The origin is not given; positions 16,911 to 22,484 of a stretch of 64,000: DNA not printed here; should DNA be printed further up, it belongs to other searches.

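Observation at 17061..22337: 1758-aa kinase-like/AAA/GAF/PP2C signalling protein with degenerate kinase catalytic motifs, directly downstream of the RiPP cluster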

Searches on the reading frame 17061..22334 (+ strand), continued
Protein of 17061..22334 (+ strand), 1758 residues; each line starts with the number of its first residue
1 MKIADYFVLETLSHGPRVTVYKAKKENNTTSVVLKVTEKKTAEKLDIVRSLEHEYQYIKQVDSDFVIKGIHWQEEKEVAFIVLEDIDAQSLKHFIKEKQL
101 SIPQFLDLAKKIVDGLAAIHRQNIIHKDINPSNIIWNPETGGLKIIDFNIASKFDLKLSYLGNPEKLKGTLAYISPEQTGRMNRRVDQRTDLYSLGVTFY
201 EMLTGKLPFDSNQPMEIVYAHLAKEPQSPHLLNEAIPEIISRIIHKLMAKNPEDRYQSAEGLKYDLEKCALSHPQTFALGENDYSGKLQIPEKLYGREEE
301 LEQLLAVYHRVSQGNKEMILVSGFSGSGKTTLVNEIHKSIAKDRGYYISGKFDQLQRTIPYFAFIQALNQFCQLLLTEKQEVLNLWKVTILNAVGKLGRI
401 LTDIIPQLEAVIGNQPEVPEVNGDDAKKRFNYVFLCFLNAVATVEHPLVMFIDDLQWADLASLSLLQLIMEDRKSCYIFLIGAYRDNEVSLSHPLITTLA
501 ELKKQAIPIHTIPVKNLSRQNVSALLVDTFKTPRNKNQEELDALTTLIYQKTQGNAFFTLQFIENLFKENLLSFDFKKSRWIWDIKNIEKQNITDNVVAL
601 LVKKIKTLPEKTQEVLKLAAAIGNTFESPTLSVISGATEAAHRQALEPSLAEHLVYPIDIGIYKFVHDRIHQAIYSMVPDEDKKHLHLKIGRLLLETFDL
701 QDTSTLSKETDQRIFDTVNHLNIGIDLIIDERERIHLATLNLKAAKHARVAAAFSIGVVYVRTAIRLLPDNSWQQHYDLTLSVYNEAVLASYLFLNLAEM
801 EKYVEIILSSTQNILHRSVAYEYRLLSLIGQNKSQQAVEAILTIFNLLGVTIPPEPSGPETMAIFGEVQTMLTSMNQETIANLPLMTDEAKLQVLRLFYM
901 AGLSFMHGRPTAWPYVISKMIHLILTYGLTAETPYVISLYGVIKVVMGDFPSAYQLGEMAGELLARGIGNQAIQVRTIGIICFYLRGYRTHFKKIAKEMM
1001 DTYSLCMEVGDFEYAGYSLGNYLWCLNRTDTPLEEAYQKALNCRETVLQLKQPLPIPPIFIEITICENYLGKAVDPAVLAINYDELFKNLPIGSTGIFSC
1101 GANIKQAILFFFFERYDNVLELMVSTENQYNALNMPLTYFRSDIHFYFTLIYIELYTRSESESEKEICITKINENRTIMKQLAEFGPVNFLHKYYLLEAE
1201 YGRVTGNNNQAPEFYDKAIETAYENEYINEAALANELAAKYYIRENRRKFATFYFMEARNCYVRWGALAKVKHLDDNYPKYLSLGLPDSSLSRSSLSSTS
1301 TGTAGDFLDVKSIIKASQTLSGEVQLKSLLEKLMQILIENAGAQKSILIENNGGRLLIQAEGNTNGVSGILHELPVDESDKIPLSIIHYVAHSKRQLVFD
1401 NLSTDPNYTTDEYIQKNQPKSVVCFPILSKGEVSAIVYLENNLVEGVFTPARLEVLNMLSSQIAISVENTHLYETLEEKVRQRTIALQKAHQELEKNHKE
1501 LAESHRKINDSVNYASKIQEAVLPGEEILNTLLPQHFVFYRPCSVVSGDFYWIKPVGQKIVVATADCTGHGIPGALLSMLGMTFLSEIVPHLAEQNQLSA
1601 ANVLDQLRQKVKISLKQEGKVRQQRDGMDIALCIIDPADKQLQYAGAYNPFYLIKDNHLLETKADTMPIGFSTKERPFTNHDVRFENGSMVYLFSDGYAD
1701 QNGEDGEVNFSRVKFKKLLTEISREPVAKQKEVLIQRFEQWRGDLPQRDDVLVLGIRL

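Call 10: find_encoding_contigs(protein=P0001, flank=10000, max_places=4)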
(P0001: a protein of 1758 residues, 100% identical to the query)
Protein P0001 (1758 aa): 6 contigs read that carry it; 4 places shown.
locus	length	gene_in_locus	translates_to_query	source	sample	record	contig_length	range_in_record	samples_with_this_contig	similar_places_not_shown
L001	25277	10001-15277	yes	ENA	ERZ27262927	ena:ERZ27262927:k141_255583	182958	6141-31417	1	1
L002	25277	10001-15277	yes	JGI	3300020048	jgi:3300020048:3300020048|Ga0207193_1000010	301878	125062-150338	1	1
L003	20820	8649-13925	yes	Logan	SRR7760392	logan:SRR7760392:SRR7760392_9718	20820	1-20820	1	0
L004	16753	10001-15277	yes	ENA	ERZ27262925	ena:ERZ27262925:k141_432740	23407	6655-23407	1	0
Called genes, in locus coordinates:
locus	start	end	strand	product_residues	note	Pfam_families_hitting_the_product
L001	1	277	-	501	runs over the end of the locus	-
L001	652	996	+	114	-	PF05973:Gp49 (weak)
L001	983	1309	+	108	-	PF21716:dnstrm_HI1420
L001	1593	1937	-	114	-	PF02452:PemK_toxin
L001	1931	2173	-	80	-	-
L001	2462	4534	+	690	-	PF01145:Band_7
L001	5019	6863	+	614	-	PF04055:Radical_SAM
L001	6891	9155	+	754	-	PF21084:WHD_DUF4423_like, PF00899:ThiF (weak), PF02624:YcaO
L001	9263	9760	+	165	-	-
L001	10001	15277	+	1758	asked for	PF00069:Pkinase, PF07714:PK_Tyr_Ser-Thr, PF13191:AAA_16, PF13401:AAA_22 (faint), PF01590:GAF, PF13185:GAF_2, PF07228:SpoIIE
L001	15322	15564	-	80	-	-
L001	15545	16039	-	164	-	PF19502:DUF6036 (weak), PF08843:AbiEii (weak)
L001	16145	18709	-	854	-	PF13522:GATase_6, PF01380:SIS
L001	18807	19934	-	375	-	PF02985:HEAT (faint)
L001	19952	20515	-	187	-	PF00730:HhH-GPD, PF00633:HHH (weak)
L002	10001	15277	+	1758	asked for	PF00069:Pkinase, PF07714:PK_Tyr_Ser-Thr, PF13191:AAA_16, PF13401:AAA_22 (faint), PF01590:GAF, PF13185:GAF_2, PF07228:SpoIIE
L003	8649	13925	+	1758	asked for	PF00069:Pkinase, PF07714:PK_Tyr_Ser-Thr, PF13191:AAA_16, PF13401:AAA_22 (faint), PF01590:GAF, PF13185:GAF_2, PF07228:SpoIIE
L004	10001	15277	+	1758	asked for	PF00069:Pkinase, PF07714:PK_Tyr_Ser-Thr, PF13191:AAA_16, PF13401:AAA_22 (faint), PF01590:GAF, PF13185:GAF_2, PF07228:SpoIIE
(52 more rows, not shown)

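Call 12: find_related_loci(query=P0001, collection=genome_contigs, flank=10000)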
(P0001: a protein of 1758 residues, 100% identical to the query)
Query P0001 (1758 aa) in genome_contigs; peptide patterns used: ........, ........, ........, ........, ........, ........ (x = any residue, [..] = any of these).
217 stretches matched a pattern; 123 encode a relative of the query (tblastn E <= 1e-3); the best 80 are kept; 80 distinct loci.
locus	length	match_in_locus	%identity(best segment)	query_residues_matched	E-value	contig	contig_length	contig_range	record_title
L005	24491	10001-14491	56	1-1489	0e+0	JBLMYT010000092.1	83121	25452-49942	MAG: Candidatus Omnitrophota bacterium isolate MAG222 PRJNA951521_bin77_renamed_91, whole genome shotgun sequence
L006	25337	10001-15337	35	3-1757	0e+0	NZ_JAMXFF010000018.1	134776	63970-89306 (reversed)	Laspinema palackyanum D2a NODE_19_length_134776_cov_65.806903, whole genome shotgun sequence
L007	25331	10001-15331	34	3-1757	0e+0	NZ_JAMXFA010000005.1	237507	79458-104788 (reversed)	Laspinema olomoucense D3b NODE_5_length_237507_cov_98.568344, whole genome shotgun sequence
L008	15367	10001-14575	38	6-1478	0e+0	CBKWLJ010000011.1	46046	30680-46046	MAG TPA_asm: uncultured bacterium isolate SRR29175779_binner123_Refined_1 genome assembly, contig: ERZ27337281.25, whole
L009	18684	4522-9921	34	1-1758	0e+0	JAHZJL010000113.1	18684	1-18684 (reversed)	MAG: Gammaproteobacteria bacterium isolate P_S1_bin.9 k141_541165, whole genome shotgun sequence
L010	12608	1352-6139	37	6-1484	0e+0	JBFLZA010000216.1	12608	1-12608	MAG: Cyanobacteriota bacterium isolate MAG099 MAG099_216, whole genome shotgun sequence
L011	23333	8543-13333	37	1-1530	0e+0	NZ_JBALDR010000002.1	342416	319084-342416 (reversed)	MAG: Nostoc sp. isolate P2123 bin 17 NODE_7_length_342416_cov_285.456703, whole genome shotgun sequence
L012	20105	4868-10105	33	17-1758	0e+0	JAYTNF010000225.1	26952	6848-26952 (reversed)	MAG: Cytophagales bacterium isolate GFS_3882 GFS_3882_224, whole genome shotgun sequence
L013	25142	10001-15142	34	20-1707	0e+0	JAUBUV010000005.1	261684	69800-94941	Microcoleus sp. AT9_A5 NODE_9_length_261684_cov_77.812291, whole genome shotgun sequence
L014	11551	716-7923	38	3-1538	0e+0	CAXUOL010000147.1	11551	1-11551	MAG TPA_asm: uncultured Nostoc sp. isolate public_SRR14722285_metawrap_bin.1 genome assembly, contig: public_SRR14722285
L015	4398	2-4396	37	32-1467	0e+0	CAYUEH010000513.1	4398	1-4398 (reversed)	MAG TPA_asm: uncultured Laspinema sp. isolate binchicken_co405_170 genome assembly, contig: NODE_30862_length_4398_cov_2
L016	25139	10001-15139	35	20-1707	0e+0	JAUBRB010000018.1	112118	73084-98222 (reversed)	Microcoleus sp. POL10_C6 NODE_53_length_112118_cov_45.075133, whole genome shotgun sequence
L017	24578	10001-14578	37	1-1513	0e+0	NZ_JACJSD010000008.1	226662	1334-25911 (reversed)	Nostoc sp. FACHB-280 contig8, whole genome shotgun sequence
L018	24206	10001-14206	38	83-1487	0e+0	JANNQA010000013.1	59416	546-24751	MAG: Bacteroidota bacterium isolate SOY_31_metabat_73 SOY_31_k141_1510778, whole genome shotgun sequence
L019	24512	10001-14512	36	1-1496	0e+0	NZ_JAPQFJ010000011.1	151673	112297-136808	Clostridium brassicae strain ZC22-4 spades_K_17_127_11, whole genome shotgun sequence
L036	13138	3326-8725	34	1-1758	0e+0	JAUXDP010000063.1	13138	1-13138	MAG: Methylococcaceae bacterium isolate CSMAG_2854 CSMAG_2854_k119_2125820_length_13138_cov_11.0000, whole genome shotgu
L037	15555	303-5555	35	11-1758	0e+0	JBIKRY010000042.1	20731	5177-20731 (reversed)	MAG: Bernardetiaceae bacterium isolate ME2015-06-19_3300044640_group6_bin139 Rohwer_bin614_scaffold_1479_c1, whole genom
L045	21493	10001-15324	39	3-1754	0e+0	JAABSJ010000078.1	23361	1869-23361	MAG: Oscillatoria sp. isolate S11.Bin022 Scaffold_76, whole genome shotgun sequence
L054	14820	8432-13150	31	1-1489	0e+0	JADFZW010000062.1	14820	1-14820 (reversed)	MAG: Oligoflexia bacterium isolate nKLKbin12 nKLK_bin12_NODE_62_length_14820_cov_17.635745, whole genome shotgun sequenc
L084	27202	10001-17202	33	1-1489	2e-155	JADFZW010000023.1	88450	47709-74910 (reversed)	MAG: Oligoflexia bacterium isolate nKLKbin12 nKLK_bin12_NODE_23_length_88450_cov_22.577358, whole genome shotgun sequenc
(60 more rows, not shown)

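Call 15: find_encoding_contigs(protein=P0013, flank=10000, max_places=1)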
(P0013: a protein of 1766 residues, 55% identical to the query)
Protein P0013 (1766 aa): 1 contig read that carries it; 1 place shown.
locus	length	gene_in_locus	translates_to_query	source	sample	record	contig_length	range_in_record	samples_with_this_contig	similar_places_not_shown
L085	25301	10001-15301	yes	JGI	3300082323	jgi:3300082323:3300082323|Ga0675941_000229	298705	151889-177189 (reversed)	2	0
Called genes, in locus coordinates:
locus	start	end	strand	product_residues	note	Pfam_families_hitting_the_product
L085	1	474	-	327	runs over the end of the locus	PF00291:PALP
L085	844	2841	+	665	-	PF01464:SLT, PF01476:LysM, PF23473:LysM3_LYK4_5 (weak)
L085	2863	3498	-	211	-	-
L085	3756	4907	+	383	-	-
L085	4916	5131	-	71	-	-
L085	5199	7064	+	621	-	PF02310:B12-binding (weak)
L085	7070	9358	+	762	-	PF21084:WHD_DUF4423_like, PF02624:YcaO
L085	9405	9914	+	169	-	-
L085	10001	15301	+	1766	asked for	PF00069:Pkinase, PF07714:PK_Tyr_Ser-Thr, PF13191:AAA_16, PF13401:AAA_22 (faint), PF01590:GAF, PF13185:GAF_2, PF07228:SpoIIE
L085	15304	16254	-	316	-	PF00196:GerE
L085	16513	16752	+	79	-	PF09723:Zn_ribbon_8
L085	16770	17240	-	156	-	PF01750:HycI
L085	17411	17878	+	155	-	PF00583:Acetyltransf_1, PF13508:Acetyltransf_7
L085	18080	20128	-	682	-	PF01676:Metalloenzyme, PF06415:iPGM_N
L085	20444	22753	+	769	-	PF00027:cNMP_binding, PF24179:NTE_Ploop, PF01734:Patatin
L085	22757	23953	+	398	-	PF00724:Oxidored_FMN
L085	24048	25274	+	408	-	PF01595:CNNM (faint), PF00571:CBS (faint), PF03471:CorC_HlyC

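Call 16: find_encoding_contigs(protein=P0011, flank=10000, max_places=1)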
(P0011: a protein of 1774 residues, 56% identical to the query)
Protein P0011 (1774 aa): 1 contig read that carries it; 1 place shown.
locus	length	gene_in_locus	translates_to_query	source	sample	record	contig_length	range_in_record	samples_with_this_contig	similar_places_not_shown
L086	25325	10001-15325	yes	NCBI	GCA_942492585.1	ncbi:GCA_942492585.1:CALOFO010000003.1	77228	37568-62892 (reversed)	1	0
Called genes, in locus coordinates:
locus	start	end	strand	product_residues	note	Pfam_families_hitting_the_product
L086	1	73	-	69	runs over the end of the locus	PF14079:DUF4260 (weak)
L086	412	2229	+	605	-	PF02310:B12-binding (faint), PF04055:Radical_SAM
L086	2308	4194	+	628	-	PF04055:Radical_SAM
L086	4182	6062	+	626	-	PF04055:Radical_SAM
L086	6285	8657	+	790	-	PF21084:WHD_DUF4423_like (weak), PF02624:YcaO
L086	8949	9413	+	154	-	-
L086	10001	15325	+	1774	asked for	PF00069:Pkinase, PF07714:PK_Tyr_Ser-Thr, PF13191:AAA_16, PF01590:GAF, PF13185:GAF_2, PF07228:SpoIIE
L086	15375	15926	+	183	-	PF01584:CheW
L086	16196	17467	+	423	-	PF21710:Spt6_S1 (faint), PF00575:S1 (weak), PF23459:S1_RRP5 (faint), PF00575:S1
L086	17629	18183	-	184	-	-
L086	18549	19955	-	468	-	PF14501:HATPase_c_5 (faint), PF00512:HisKA, PF02518:HATPase_c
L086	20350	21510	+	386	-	PF01401:Peptidase_M2 (weak)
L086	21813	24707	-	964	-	-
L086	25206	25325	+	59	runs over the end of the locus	-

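Call 17: find_encoding_contigs(protein=P0006, flank=10000, max_places=1)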
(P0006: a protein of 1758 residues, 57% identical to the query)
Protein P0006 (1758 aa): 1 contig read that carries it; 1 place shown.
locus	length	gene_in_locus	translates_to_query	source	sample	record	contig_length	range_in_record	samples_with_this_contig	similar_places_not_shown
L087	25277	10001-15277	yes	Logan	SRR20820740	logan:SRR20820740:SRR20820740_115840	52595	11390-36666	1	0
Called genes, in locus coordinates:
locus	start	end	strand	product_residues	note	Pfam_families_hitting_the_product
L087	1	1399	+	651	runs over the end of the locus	PF26626:DUF8201 (weak)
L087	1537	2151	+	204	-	PF13489:Methyltransf_23, PF08241:Methyltransf_11, PF13649:Methyltransf_25, PF13847:Methyltransf_31 (weak)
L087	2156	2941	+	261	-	PF00535:Glycos_transf_2, PF10111:Glyco_tranf_2_2 (weak), PF13641:Glyco_tranf_2_3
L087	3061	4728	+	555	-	PF00501:AMP-binding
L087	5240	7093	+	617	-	PF04055:Radical_SAM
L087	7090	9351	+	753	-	PF02624:YcaO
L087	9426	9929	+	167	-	-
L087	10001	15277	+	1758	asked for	PF00069:Pkinase, PF06293:Kdo (weak), PF07714:PK_Tyr_Ser-Thr, PF13191:AAA_16, PF01590:GAF, PF13185:GAF_2 (weak), PF07228:SpoIIE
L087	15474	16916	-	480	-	PF00474:SSF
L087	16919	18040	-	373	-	PF12679:ABC2_membrane_2, PF12698:ABC2_membrane_3, PF01061:ABC2_membrane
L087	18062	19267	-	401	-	PF12679:ABC2_membrane_2, PF12698:ABC2_membrane_3, PF01061:ABC2_membrane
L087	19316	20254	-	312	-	PF00005:ABC_tran, PF13304:AAA_21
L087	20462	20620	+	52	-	PF28317:Lant_leader_dom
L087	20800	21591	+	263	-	-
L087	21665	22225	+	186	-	-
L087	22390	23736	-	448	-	PF16217:M64_N, PF09471:Peptidase_M64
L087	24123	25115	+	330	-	-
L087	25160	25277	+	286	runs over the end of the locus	-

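Call 26: search_protein_families(library=ncbifam, proteins=[L085:9405-9911:+, L086:8949-9410:+, L087:9426-9926:+], max_evalue=1)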
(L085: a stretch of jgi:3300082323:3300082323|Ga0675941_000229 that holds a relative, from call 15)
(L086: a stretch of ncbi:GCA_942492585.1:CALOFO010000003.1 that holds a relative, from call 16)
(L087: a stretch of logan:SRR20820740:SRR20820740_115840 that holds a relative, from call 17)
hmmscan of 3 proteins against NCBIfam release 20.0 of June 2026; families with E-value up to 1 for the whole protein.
L085:9405-9911:+ (169 aa): 3 families
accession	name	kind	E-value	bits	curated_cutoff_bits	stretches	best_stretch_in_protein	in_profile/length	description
NF052522.1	TafE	equivalog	0.099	12.4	155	1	55-122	77-135/176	TafE family fimbrial adapter protein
TIGR02631.1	xylA_Arthro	equivalog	0.11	11.4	447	0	88-134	186-232/382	xylose isomerase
NF033777.1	M_group_A_cterm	equivalog_domain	0.12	12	400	1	92-127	80-113/218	M protein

L086:8949-9410:+ (154 aa): 1 family
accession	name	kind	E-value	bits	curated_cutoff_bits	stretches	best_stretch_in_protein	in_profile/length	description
NF042420.1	Hsp18_Clos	equivalog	0.003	17.6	195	1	74-146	7-75/147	heat shock protein Hsp18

L087:9426-9926:+ (167 aa): 0 families
